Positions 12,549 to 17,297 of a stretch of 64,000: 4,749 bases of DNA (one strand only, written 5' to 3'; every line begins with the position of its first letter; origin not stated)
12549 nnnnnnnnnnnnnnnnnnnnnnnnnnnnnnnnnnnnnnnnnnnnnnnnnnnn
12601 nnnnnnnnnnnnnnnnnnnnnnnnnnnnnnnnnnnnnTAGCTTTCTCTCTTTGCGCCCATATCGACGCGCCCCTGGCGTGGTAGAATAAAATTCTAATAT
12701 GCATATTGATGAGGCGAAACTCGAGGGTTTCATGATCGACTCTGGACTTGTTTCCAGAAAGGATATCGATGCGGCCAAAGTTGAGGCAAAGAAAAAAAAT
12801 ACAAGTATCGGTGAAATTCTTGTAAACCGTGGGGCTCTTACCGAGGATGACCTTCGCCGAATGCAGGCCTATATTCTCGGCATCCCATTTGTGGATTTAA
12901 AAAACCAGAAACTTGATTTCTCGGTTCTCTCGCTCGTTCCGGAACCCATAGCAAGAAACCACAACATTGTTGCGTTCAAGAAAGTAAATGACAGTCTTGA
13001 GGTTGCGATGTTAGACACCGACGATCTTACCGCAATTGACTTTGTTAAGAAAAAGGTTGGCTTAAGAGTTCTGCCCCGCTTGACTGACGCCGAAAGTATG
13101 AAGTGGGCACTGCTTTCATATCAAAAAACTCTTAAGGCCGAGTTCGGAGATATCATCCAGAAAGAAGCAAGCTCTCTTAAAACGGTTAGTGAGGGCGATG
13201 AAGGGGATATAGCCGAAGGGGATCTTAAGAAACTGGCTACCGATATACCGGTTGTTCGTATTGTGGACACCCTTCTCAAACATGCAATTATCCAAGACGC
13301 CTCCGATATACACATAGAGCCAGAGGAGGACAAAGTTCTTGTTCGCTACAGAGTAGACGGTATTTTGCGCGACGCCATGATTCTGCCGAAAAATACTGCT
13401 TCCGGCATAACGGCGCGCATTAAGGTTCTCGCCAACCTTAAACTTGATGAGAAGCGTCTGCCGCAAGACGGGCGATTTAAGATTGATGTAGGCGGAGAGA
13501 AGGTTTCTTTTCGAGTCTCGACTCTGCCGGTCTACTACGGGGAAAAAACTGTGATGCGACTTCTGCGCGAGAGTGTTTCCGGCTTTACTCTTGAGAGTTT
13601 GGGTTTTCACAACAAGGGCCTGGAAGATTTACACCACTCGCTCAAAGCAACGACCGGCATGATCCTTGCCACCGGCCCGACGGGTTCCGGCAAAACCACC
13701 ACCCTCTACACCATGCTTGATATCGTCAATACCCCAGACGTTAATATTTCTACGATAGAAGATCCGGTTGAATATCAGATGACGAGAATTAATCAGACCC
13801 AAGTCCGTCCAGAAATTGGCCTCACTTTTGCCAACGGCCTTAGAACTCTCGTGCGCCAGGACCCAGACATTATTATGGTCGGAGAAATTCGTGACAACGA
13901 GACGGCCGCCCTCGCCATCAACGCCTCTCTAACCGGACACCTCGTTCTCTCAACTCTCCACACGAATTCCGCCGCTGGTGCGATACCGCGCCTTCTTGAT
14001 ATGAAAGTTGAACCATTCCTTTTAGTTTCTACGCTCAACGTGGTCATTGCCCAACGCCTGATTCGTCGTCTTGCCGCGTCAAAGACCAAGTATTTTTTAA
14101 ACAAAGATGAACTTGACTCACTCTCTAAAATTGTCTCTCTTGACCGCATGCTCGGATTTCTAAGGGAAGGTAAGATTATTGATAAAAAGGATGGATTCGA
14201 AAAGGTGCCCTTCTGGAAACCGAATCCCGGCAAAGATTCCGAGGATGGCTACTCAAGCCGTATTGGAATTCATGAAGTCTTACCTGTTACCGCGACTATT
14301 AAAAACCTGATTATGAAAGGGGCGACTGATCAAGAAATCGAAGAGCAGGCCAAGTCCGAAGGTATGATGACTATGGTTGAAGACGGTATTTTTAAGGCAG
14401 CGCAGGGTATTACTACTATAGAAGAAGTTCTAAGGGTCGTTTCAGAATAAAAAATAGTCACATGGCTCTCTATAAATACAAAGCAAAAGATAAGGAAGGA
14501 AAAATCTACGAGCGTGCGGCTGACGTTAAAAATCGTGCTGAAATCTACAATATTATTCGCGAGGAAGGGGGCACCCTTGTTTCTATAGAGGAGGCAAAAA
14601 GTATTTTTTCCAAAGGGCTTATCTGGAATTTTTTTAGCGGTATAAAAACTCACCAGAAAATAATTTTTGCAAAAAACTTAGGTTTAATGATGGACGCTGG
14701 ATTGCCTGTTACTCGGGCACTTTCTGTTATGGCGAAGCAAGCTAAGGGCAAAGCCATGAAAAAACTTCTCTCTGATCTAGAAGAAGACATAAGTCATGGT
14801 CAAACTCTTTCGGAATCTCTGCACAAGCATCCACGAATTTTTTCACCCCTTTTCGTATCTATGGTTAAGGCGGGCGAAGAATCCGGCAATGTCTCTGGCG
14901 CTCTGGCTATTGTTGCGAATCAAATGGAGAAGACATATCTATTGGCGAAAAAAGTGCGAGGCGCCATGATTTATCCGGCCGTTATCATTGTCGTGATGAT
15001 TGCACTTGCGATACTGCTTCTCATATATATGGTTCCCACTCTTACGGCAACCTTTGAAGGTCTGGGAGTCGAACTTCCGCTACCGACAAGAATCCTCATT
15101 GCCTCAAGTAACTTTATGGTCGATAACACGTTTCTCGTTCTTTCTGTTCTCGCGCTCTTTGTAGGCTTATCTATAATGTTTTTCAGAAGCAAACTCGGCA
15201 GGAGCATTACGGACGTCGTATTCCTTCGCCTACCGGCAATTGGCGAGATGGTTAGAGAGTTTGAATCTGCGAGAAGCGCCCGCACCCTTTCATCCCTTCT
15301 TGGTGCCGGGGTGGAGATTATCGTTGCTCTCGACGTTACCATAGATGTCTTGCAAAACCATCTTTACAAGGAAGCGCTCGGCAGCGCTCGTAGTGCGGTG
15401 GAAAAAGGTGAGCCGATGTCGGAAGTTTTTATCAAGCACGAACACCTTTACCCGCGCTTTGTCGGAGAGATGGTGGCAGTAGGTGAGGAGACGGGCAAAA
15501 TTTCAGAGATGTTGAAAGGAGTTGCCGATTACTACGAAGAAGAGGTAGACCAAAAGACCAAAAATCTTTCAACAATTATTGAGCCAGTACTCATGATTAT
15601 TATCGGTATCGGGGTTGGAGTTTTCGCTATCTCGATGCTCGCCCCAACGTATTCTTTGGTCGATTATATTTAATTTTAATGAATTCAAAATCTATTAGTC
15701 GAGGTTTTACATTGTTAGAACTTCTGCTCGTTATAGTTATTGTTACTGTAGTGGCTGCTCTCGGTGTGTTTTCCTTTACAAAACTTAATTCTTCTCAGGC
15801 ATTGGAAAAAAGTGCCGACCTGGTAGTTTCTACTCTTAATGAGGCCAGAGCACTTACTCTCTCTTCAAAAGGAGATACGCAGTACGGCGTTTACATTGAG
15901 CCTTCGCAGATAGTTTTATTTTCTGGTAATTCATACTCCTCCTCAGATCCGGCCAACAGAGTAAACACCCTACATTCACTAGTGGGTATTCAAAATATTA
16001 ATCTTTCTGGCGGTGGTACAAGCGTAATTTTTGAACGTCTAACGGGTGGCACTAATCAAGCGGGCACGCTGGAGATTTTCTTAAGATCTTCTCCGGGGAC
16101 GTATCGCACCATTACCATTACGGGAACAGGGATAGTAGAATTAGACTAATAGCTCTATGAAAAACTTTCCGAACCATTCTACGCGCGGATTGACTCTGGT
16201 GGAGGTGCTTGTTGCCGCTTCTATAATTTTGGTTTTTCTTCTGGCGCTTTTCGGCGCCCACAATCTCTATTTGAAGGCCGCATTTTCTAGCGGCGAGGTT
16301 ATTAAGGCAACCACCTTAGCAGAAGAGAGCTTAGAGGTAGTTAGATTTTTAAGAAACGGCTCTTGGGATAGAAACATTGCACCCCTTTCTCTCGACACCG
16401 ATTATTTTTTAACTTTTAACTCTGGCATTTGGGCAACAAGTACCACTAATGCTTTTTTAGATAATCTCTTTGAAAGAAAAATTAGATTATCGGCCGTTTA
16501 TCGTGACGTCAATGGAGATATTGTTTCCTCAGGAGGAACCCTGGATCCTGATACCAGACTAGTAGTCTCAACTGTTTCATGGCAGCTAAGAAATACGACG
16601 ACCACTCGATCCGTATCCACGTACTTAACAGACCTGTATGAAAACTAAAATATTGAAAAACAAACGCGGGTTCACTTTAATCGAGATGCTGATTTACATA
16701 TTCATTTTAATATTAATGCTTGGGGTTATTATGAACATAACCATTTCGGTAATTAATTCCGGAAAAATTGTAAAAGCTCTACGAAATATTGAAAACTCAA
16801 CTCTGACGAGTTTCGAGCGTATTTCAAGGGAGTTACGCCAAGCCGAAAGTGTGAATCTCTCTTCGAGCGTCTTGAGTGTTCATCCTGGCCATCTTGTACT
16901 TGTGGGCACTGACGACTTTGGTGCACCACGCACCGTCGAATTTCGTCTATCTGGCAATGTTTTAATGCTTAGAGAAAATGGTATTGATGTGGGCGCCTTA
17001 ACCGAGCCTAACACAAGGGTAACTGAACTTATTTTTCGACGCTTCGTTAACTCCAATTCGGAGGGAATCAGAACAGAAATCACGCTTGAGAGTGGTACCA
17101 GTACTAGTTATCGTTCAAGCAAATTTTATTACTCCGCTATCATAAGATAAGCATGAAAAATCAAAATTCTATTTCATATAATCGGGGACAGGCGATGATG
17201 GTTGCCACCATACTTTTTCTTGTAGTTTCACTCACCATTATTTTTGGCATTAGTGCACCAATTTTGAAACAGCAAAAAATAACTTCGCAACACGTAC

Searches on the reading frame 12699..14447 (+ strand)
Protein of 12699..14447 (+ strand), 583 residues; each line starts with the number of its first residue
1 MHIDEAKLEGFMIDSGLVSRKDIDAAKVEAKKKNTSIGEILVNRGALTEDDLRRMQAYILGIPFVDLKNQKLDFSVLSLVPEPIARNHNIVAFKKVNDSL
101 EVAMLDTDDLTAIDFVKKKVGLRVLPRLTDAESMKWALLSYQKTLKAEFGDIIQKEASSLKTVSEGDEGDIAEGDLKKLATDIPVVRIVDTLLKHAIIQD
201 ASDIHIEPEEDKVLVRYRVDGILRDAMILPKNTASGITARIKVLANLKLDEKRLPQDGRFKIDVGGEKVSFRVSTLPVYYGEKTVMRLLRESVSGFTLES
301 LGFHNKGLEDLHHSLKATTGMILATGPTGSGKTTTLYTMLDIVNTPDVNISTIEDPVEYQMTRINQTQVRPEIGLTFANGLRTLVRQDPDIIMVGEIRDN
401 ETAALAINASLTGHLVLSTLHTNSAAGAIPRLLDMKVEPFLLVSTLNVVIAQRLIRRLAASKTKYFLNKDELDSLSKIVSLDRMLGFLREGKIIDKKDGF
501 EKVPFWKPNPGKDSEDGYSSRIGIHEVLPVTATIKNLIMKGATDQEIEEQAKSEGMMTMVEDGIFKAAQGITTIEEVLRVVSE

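Call 10: search_protein_families(library=pfam, proteins=[window:12699-14447:+], max_evalue=0.001)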
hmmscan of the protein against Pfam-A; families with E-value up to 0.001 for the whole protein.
window:12699-14447:+ (583 aa): 2 families
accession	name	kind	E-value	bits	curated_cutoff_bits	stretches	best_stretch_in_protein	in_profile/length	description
PF00437.27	T2SSE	-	1.6e-123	412.4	24.9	1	181-579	4-370/370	Type II/IV secretion system protein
PF05157.20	MshEN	-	7.2e-12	45.6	23.1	1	60-145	1-87/90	MshEN domain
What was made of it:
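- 12699..14450 (+): PilB/GspE-type assembly ATPase. Pfam T2SSE, E 1.6e-123 (call 10)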

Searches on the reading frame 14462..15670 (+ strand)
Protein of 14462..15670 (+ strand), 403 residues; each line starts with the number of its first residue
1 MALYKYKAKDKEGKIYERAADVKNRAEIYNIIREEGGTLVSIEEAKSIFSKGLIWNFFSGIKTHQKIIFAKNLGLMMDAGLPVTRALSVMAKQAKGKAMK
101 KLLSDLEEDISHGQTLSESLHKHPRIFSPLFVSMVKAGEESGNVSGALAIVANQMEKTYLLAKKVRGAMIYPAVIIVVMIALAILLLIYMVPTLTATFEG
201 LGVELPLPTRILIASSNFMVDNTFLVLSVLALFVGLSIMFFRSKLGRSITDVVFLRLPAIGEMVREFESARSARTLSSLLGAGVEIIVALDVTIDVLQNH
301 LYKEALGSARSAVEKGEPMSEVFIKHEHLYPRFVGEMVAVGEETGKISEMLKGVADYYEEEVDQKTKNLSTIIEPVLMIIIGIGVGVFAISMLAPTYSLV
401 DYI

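Call 10: search_protein_families(library=pfam, proteins=[window:14462-15670:+], max_evalue=0.001)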
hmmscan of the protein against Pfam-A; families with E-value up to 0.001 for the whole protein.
window:14462-15670:+ (403 aa): 1 family
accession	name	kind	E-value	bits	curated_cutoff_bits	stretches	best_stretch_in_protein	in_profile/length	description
PF00482.28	T2SSF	-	5.9e-57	191.5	25.2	2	69-192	1-125/125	Type II secretion system (T2SS), protein F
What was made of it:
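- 14462..15673 (+): PilC/GspF platform protein. Pfam T2SSF, E 5.9e-57 (call 10)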

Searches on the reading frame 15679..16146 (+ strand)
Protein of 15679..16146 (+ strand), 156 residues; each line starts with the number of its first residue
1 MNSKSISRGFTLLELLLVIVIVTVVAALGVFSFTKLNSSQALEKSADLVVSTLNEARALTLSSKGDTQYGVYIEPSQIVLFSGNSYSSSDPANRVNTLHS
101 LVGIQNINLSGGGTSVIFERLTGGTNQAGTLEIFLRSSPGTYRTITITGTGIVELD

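Call 10: search_protein_families(library=pfam, proteins=[window:15679-16146:+], max_evalue=0.001)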
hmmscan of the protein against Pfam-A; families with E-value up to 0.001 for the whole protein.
window:15679-16146:+ (156 aa): 1 family
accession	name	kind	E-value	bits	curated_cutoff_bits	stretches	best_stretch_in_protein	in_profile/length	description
PF07963.17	N_methyl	-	3.6e-06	26.8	21.2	1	7-28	4-25/27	Prokaryotic N-terminal methylation motif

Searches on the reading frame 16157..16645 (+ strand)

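Call 10: search_protein_families(library=pfam, proteins=[window:16157-16645:+], max_evalue=0.001)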
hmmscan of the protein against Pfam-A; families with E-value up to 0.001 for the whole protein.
window:16157-16645:+ (163 aa): 1 family
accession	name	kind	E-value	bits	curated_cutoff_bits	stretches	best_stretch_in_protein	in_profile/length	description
PF07963.17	N_methyl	-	1.2e-05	25.1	21.2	1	8-32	3-27/27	Prokaryotic N-terminal methylation motif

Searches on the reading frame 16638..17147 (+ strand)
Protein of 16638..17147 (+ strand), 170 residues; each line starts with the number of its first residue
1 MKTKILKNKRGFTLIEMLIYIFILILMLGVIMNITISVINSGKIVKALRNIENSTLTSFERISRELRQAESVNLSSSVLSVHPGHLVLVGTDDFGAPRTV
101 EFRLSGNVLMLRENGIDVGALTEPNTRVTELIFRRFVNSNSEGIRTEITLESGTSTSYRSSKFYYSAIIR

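Call 10: search_protein_families(library=pfam, proteins=[window:16638-17147:+], max_evalue=0.001)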
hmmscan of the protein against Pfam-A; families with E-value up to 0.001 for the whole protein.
window:16638-17147:+ (170 aa): 1 family
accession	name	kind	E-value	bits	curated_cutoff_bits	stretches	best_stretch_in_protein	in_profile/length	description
PF07963.17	N_methyl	-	8.4e-07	28.8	21.2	1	7-31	2-26/27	Prokaryotic N-terminal methylation motif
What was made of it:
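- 15679..17150 (+): Three pilin genes with N-terminal methylation motifs (15679-16149, 16157-16648, 16638-17150). Pfam N_methyl in each (call 10)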
